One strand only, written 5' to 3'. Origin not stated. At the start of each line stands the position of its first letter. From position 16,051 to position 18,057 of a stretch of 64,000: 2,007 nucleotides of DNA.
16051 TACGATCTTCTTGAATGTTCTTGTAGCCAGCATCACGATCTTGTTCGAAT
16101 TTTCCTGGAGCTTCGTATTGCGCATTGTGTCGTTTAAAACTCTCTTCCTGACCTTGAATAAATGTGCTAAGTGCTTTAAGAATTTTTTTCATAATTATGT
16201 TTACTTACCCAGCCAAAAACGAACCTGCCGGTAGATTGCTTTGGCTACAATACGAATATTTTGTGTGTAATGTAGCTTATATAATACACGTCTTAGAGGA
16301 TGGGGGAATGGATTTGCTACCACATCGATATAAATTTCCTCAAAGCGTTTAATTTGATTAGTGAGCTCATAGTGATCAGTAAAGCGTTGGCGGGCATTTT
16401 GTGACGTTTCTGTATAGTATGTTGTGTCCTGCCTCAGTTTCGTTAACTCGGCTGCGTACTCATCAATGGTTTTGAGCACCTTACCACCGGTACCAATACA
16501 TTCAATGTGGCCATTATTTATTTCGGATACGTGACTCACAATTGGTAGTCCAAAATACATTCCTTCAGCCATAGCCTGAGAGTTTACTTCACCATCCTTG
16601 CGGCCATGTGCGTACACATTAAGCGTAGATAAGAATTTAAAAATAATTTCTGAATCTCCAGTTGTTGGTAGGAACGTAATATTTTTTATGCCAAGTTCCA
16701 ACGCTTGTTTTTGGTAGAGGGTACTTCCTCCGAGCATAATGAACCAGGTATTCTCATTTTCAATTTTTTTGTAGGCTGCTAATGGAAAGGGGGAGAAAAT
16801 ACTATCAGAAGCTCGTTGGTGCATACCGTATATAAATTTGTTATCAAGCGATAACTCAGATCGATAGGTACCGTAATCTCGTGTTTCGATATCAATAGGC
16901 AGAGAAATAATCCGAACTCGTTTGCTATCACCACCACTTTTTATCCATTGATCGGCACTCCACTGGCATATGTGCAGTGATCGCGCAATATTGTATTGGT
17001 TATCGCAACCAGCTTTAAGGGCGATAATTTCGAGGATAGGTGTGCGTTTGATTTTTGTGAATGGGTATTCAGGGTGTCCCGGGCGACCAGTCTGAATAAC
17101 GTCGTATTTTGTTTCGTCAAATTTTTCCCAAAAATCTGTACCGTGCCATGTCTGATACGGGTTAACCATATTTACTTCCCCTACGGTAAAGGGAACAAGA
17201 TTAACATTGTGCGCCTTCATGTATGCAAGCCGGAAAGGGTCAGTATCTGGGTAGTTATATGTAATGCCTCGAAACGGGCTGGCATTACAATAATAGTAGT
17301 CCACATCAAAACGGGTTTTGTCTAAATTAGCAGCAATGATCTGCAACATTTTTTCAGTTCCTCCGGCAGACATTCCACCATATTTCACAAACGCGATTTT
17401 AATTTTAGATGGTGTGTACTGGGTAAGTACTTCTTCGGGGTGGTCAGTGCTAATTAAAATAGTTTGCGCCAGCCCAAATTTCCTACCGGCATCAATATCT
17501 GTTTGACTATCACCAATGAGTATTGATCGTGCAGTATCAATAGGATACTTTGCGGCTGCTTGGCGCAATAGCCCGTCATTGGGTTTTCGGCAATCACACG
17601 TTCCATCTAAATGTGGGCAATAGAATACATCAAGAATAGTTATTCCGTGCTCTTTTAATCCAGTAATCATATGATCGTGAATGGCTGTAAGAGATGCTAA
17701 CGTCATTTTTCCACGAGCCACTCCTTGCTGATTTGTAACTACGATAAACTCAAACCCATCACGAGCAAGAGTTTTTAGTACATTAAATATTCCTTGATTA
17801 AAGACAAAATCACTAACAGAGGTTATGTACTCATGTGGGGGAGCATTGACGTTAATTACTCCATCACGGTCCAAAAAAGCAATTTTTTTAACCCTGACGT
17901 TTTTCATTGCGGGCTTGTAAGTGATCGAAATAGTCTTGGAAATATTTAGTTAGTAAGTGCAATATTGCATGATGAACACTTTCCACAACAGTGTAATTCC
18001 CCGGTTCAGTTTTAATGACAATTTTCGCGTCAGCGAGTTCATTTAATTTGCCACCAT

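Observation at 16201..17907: GmhB heptose-bisphosphate phosphatase fused to a GT-B glycosyltransferase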

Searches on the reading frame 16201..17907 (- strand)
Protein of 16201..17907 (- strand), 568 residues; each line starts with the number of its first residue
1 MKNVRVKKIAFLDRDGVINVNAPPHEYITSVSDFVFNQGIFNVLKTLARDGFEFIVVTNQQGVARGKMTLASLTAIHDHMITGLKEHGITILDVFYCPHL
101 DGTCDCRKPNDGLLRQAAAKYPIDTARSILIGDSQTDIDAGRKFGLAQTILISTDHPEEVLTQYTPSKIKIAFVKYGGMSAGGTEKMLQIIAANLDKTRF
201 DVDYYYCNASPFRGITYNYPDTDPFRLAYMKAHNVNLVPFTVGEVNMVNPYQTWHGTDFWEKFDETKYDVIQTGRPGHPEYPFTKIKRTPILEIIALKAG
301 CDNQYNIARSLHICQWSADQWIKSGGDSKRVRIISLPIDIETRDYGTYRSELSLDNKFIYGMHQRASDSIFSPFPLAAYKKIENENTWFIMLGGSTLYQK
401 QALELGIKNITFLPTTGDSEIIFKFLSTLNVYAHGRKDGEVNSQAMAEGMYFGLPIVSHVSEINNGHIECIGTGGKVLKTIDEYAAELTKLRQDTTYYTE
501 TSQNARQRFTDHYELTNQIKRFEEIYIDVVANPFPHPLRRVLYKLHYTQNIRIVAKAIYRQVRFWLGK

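Call 3: search_protein_families(library=pfam, proteins=[window:16201-17907:-], max_evalue=1)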
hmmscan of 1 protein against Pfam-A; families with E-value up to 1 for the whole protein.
window:16201-17907:- (568 aa): 6 families
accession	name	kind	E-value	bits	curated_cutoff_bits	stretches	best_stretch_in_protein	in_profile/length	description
PF13242.12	Hydrolase_like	-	5.5e-11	42.7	22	1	106-156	2-52/75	HAD-hyrolase-like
PF08645.17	PNK3P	-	6.2e-08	33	22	1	8-135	1-127/161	Polynucleotide kinase 3 phosphatase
PF13419.12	HAD_2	-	2.2e-07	31.6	23.8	1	38-146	82-173/178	Haloacid dehalogenase-like hydrolase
PF00702.32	Hydrolase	-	9e-05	23.4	26.4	1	39-145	102-191/191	haloacid dehalogenase-like hydrolase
PF13439.12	Glyco_transf_4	-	0.00053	20.5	28.5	0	182-276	2-81/170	Glycosyltransferase Family 4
PF12710.13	HAD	-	0.029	15.2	27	1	99-141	138-188/189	haloacid dehalogenase-like hydrolase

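Call 4: search_protein_families(library=ncbifam, proteins=[window:16201-17907:-], max_evalue=1)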
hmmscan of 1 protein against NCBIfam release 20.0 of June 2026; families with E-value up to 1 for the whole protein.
window:16201-17907:- (568 aa): 24 families
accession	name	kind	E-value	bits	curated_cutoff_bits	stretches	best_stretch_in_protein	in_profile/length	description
NF006506.0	PRK08942.1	equivalog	2.2e-43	147.9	178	1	7-165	3-160/182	D-glycero-beta-D-manno-heptose 1,7-bisphosphate 7-phosphatase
TIGR01656.1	Histidinol-ppas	subfamily_domain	1.3e-37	128.9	84.15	1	10-152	3-146/149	histidinol-phosphate phosphatase domain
TIGR00213.1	GmhB_yaeD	subfamily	1.2e-34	119.5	149.6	1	8-157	2-155/176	D-glycero-beta-D-manno-heptose 1,7-bisphosphate 7-phosphatase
NF050049.1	HBPPhtaseGmhB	domain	1.3e-34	119.4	250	1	7-163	3-156/171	D-glycero-alpha-D-manno-heptose-1,7-bisphosphate 7-phosphatase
TIGR01662.1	HAD-SF-IIIA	subfamily_domain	1.3e-25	90.1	44.6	1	8-148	1-135/141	HAD-IIIA family hydrolase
NF003937.0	PRK05446.1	equivalog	1.7e-25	89.8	443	1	7-149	3-146/355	bifunctional histidinol-phosphatase/imidazoleglycerol-phosphate dehydratase HisB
TIGR01261.1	hisB_Nterm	equivalog_domain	3.3e-23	81.9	140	1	8-145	2-140/161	histidinol-phosphatase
NF005264.0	PRK06769.1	equivalog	3.4e-20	72.5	217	1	8-167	5-151/175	HAD-IIIA family hydrolase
TIGR01664.1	DNA-3'-Pase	equivalog_domain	4.8e-07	29.9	107.65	1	7-136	13-138/167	DNA 3'-phosphatase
TIGR01663.1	PNK-3'Pase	equivalog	2.2e-06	26.3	502.8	1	7-134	164-289/520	bifunctional polynucleotide phosphatase/kinase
NF009695.0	PRK13222.1-2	equivalog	8.4e-06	25.4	225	1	84-147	128-189/226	phosphoglycolate phosphatase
TIGR01449.2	PGP_bact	equivalog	1.4e-05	24.8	180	1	106-150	139-183/213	phosphoglycolate phosphatase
NF009804.0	PRK13288.1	equivalog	0.00017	21.1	218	1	74-167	106-197/215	pyrophosphatase PpaX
TIGR01454.1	AHBA_synth_RP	hypoth_equivalog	0.00063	19.4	246.65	1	40-150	80-173/205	AHBA synthesis associated protein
TIGR01509.1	HAD-SF-IA-v3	subfamily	0.0022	18.2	29.4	1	107-146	110-149/154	HAD-IA family hydrolase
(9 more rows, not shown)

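Call 5: find_homologous_proteins(query=window:16201-17907:-)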
Query window:16201-17907:- (568 aa): 1762 proteins with E <= 0.001 among 8000 candidates; the best 120 are listed.
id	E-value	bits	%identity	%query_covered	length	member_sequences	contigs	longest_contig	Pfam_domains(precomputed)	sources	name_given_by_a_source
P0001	0.0e+0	1327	100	100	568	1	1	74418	PF13419.13,PF08645.18,PF13242.13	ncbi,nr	ncbi:HAD-IIIA family hydrolase [Patescibacteria group bacterium]|nr:HAD-IIIA family hydrolase [Pates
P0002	0.0e+0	1099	81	100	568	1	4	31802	PF13419.13,PF08645.18,PF13242.13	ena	-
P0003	0.0e+0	1070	80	100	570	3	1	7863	PF13419.13,PF00702.33,PF08645.18,PF13242.13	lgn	-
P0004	0.0e+0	1028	77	100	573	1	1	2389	PF13419.13,PF00702.33,PF08645.18,PF13242.13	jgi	jgi:D-glycero-D-manno-heptose 1,7-bisphosphate phosphatase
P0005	3.8e-297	1004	75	100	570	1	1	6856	PF13419.13,PF00702.33,PF08645.18,PF13242.13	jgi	jgi:D-glycero-D-manno-heptose 1,7-bisphosphate phosphatase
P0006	2.1e-290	982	73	100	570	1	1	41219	PF13419.13,PF00702.33,PF08645.18,PF13242.13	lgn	-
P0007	8.1e-290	980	73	100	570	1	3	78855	PF13419.13,PF00702.33,PF08645.18,PF13242.13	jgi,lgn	jgi:histidinol-phosphate phosphatase family protein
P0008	2.4e-276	936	70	99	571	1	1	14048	PF13419.13,PF00534.27,PF00702.33,PF08645.18,PF13242.13,PF13692.13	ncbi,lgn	-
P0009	1.2e-274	930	70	100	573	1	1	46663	PF13419.13,PF00702.33,PF08645.18,PF13242.13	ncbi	-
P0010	1.9e-269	913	67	100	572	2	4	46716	PF13419.13,PF00534.27,PF00702.33,PF08645.18,PF13242.13,PF13692.13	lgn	-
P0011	6.1e-258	875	66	99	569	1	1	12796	PF13419.13,PF00702.33,PF08645.18,PF13242.13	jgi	jgi:D,D-heptose 1,7-bisphosphate phosphatase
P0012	5.0e-257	872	65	99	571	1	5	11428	PF13419.13,PF00534.27,PF00702.33,PF08645.18,PF13242.13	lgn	-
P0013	5.7e-248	842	64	100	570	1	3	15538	PF13419.13,PF00534.27,PF00702.33,PF08645.18,PF13242.13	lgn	-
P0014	2.1e-239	814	61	99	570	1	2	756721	PF13419.13,PF00534.27,PF00702.33,PF08645.18,PF13242.13,PF13692.13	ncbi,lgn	-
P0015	1.1e-232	792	60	99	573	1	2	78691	PF13419.13,PF00534.27,PF00702.33,PF08645.18,PF13242.13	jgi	jgi:D-glycero-D-manno-heptose 1,7-bisphosphate phosphatase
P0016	5.3e-228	776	58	98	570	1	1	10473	PF13419.13,PF00534.27,PF00702.33,PF08645.18,PF13242.13,PF13692.13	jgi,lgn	-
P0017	1.5e-220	752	80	71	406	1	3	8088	PF00534.27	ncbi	-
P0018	1.0e-219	749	59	99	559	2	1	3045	PF13419.13,PF00534.27,PF00702.33,PF08645.18,PF13242.13,PF13692.13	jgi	-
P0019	1.3e-219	749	79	71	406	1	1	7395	PF00534.27,PF13692.13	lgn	-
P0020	2.1e-214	731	57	98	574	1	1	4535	PF00534.27,PF00702.33,PF08645.18,PF13692.13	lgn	-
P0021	1.9e-213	728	57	99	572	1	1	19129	PF13419.13,PF00534.27,PF00702.33,PF08645.18,PF13242.13,PF13692.13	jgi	jgi:D-glycero-D-manno-heptose 1,7-bisphosphate phosphatase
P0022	4.9e-213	727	57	100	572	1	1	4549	PF13419.13,PF00534.27,PF00702.33,PF08645.18,PF13692.13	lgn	-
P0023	4.9e-213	727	56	98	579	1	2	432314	PF13419.13,PF00534.27,PF00702.33,PF08645.18,PF13242.13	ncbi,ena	-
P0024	7.9e-212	723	56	97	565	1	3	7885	PF00534.27,PF08645.18,PF13692.13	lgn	-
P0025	5.9e-211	720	56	98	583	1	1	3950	PF13419.13,PF00534.27,PF00702.33,PF08645.18,PF13242.13,PF13692.13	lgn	-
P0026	3.3e-210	717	56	100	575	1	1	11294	PF13419.13,PF00534.27,PF00702.33,PF08645.18,PF13242.13,PF13692.13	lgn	-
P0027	6.2e-207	707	55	100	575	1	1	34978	PF13419.13,PF00534.27,PF00702.33,PF08645.18,PF13242.13,PF13692.13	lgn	-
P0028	5.9e-204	697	54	98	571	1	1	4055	PF13419.13,PF00534.27,PF00702.33,PF08645.18,PF13242.13,PF13692.13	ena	-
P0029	9.4e-204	696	55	100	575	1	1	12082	PF13419.13,PF00534.27,PF00702.33,PF08645.18,PF13242.13,PF13692.13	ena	-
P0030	1.0e-201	689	55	100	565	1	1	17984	PF13419.13,PF00534.27,PF00702.33,PF08645.18,PF13242.13,PF13692.13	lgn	-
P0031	2.7e-199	681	53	99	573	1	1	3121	PF00534.27,PF00702.33,PF08645.18,PF13242.13,PF13692.13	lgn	-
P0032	9.8e-194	663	52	99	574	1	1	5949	PF13419.13,PF00534.27,PF00702.33,PF08645.18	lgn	-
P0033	1.4e-168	580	62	70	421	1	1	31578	PF00534.27,PF13692.13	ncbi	-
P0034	5.9e-161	555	60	70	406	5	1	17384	PF00534.27,PF13692.13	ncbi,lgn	-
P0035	2.8e-160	553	61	70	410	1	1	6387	PF00534.27,PF13692.13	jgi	jgi:glycosyltransferase involved in cell wall biosynthesis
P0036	6.3e-157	542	58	70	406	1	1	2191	PF00534.27,PF13692.13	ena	-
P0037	1.0e-156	541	60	70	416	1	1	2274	PF00534.27,PF13692.13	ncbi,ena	-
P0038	5.8e-155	535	60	69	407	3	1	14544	PF00534.27,PF13692.13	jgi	-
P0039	8.7e-155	535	58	68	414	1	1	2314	PF00534.27,PF13692.13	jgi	-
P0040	2.3e-154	533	57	70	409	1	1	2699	PF00534.27,PF13692.13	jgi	jgi:glycosyltransferase involved in cell wall biosynthesis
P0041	8.3e-154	531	59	70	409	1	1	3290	PF00534.27,PF13692.13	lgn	-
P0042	1.4e-152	527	56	70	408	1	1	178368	PF00534.27,PF13692.13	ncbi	-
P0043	6.5e-152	525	56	70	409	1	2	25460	PF00534.27,PF13692.13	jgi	jgi:glycosyltransferase involved in cell wall biosynthesis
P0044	2.0e-151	523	60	66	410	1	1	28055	PF00534.27,PF13692.13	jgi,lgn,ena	-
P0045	2.0e-151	523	58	70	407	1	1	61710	PF00534.27,PF13692.13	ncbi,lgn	-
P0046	6.1e-151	522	58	66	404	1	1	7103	PF00534.27,PF13692.13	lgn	-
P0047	6.4e-151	522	58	70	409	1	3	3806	PF00534.27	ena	-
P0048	1.9e-150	520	56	70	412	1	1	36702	PF00534.27,PF13692.13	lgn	-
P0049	5.9e-150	519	58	70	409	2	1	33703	PF00534.27,PF13692.13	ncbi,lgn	-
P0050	1.5e-149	517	56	70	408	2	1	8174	PF00534.27,PF13692.13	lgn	-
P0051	5.1e-149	515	56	70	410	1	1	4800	PF00534.27,PF13692.13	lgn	-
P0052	5.2e-149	515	55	70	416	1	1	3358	PF00534.27,PF13692.13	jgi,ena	-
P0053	5.7e-149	515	55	70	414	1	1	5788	PF00534.27,PF13692.13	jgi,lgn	jgi:glycosyltransferase involved in cell wall biosynthesis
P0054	2.6e-148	513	56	70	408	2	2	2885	PF00534.27,PF13692.13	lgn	-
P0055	3.2e-148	513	55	70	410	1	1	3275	PF00534.27,PF13692.13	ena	-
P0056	5.3e-148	512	56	70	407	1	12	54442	PF00534.27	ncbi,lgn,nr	ncbi:MAG: hypothetical protein QG653_175 [Patescibacteria group bacterium]|nr:hypothetical protein [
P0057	1.0e-147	511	56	70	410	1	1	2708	PF00534.27,PF13692.13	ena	-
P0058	1.3e-147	511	56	70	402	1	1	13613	PF00534.27,PF13692.13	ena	-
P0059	2.0e-147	510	59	67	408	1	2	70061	PF00534.27,PF13692.13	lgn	-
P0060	7.2e-147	508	58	68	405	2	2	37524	PF00534.27,PF13692.13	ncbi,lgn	-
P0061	8.2e-147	508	57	70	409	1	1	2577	PF00534.27,PF13692.13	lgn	-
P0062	8.6e-147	508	56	70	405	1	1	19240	PF00534.27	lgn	-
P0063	9.0e-147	508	56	70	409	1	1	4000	PF00534.27,PF13692.13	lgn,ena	-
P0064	4.0e-146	506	60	67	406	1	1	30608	PF00534.27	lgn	-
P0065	4.4e-146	506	57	67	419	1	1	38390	PF00534.27,PF13692.13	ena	-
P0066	6.5e-146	505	60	66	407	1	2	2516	PF00534.27,PF13692.13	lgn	-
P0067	1.3e-145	504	56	70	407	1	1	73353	PF00534.27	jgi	jgi:glycosyltransferase involved in cell wall biosynthesis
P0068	2.6e-145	503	56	69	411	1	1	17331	PF00534.27,PF13692.13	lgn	-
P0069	4.7e-145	502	58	67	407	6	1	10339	PF00534.27,PF13692.13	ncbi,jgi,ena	jgi:glycosyltransferase involved in cell wall biosynthesis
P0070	1.1e-144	501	59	67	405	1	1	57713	PF00534.27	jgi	-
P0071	1.9e-144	500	56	70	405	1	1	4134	PF00534.27,PF13692.13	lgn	-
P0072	5.7e-144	499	56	70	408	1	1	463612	PF00534.27,PF13692.13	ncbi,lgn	-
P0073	6.3e-144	499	54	68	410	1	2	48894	PF00534.27,PF13692.13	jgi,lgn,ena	jgi:glycosyltransferase involved in cell wall biosynthesis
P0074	8.5e-144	498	56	67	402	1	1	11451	PF00534.27,PF13692.13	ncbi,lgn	-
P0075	1.1e-143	498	55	70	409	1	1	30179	PF00534.27,PF13692.13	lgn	-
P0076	1.1e-143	498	53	70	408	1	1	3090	PF00534.27,PF13692.13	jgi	-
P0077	2.8e-143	497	56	67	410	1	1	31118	PF00534.27,PF13439.13,PF13692.13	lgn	-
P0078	2.8e-143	497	54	70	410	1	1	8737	PF00534.27,PF13692.13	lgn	-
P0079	3.9e-143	496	56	67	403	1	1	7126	PF00534.27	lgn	-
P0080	3.9e-143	496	54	70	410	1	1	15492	PF00534.27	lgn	-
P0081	5.7e-143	496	53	70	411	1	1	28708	PF00534.27,PF13692.13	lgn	-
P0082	9.2e-143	495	57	66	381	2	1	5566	PF00534.27,PF13692.13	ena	-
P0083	1.1e-142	495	54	70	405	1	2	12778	PF00534.27,PF13692.13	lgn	-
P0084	1.3e-142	494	56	66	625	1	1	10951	PF13489.13,PF00534.27,PF13649.13,PF08241.19,PF13692.13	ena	-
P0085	1.5e-142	494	56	70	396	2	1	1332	PF00534.27,PF13692.13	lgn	-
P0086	1.7e-142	494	55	70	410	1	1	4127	PF00534.27,PF13692.13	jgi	jgi:glycosyltransferase involved in cell wall biosynthesis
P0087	1.8e-142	494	58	67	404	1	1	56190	PF00534.27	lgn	-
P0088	4.7e-142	492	56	67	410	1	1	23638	PF00534.27,PF13439.13,PF13692.13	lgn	-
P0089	5.1e-142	492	55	70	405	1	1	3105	PF00534.27,PF13692.13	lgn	-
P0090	8.4e-142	492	54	67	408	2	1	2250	PF00534.27,PF13692.13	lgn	-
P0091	1.2e-141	491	56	69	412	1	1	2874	PF00534.27,PF13692.13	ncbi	-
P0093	1.8e-141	491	54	71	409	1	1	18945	PF00534.27,PF13692.13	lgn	-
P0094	2.6e-141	490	55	68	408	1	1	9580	PF00534.27,PF13439.13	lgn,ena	-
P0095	5.3e-141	489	56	68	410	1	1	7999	PF00534.27,PF13692.13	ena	-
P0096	5.5e-141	489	56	70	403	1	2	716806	PF00534.27,PF13692.13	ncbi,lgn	-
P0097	6.3e-141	489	55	70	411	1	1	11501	PF00534.27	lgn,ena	-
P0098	6.3e-141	489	55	70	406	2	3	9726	PF00534.27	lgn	-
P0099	1.0e-140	488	53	70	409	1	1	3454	PF00534.27,PF13692.13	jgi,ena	-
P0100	1.5e-140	488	55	71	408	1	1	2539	PF00534.27,PF13692.13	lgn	-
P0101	1.9e-140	487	57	66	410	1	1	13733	PF00534.27,PF13692.13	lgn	-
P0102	2.0e-140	487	55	70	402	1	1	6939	PF00534.27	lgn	-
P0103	2.3e-140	487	56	67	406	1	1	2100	PF00534.27,PF13692.13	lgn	-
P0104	4.7e-140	486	52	71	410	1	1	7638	PF00534.27,PF13692.13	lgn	-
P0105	6.4e-140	485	53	70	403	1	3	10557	PF00534.27,PF13692.13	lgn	-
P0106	9.6e-140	485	54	70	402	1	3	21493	PF00534.27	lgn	-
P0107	2.9e-139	483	54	70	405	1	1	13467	PF00534.27,PF13692.13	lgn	-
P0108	5.1e-139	482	56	67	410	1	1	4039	PF00534.27,PF13579.13,PF13692.13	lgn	-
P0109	5.4e-139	482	54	70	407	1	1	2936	PF00534.27,PF13692.13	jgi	-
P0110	1.1e-138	481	53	70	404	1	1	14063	PF00534.27,PF13692.13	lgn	-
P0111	1.9e-138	481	56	67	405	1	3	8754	PF00534.27,PF13439.13,PF13692.13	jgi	jgi:glycosyltransferase involved in cell wall biosynthesis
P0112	1.2e-137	478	53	70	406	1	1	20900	PF00534.27,PF13692.13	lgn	-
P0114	2.1e-136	474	53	68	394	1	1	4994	PF00534.27,PF13692.13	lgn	-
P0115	7.0e-136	472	55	67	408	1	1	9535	PF00534.27,PF13692.13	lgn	-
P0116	1.0e-135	472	54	67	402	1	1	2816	PF00534.27,PF13692.13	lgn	-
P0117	1.3e-135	471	55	66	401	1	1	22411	PF00534.27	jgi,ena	-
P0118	1.8e-135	471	57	66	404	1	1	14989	PF00534.27,PF13692.13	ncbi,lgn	-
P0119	1.9e-135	471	55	66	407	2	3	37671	PF00534.27,PF13692.13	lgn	-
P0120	2.3e-135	470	56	66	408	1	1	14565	PF00534.27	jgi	jgi:glycosyltransferase involved in cell wall biosynthesis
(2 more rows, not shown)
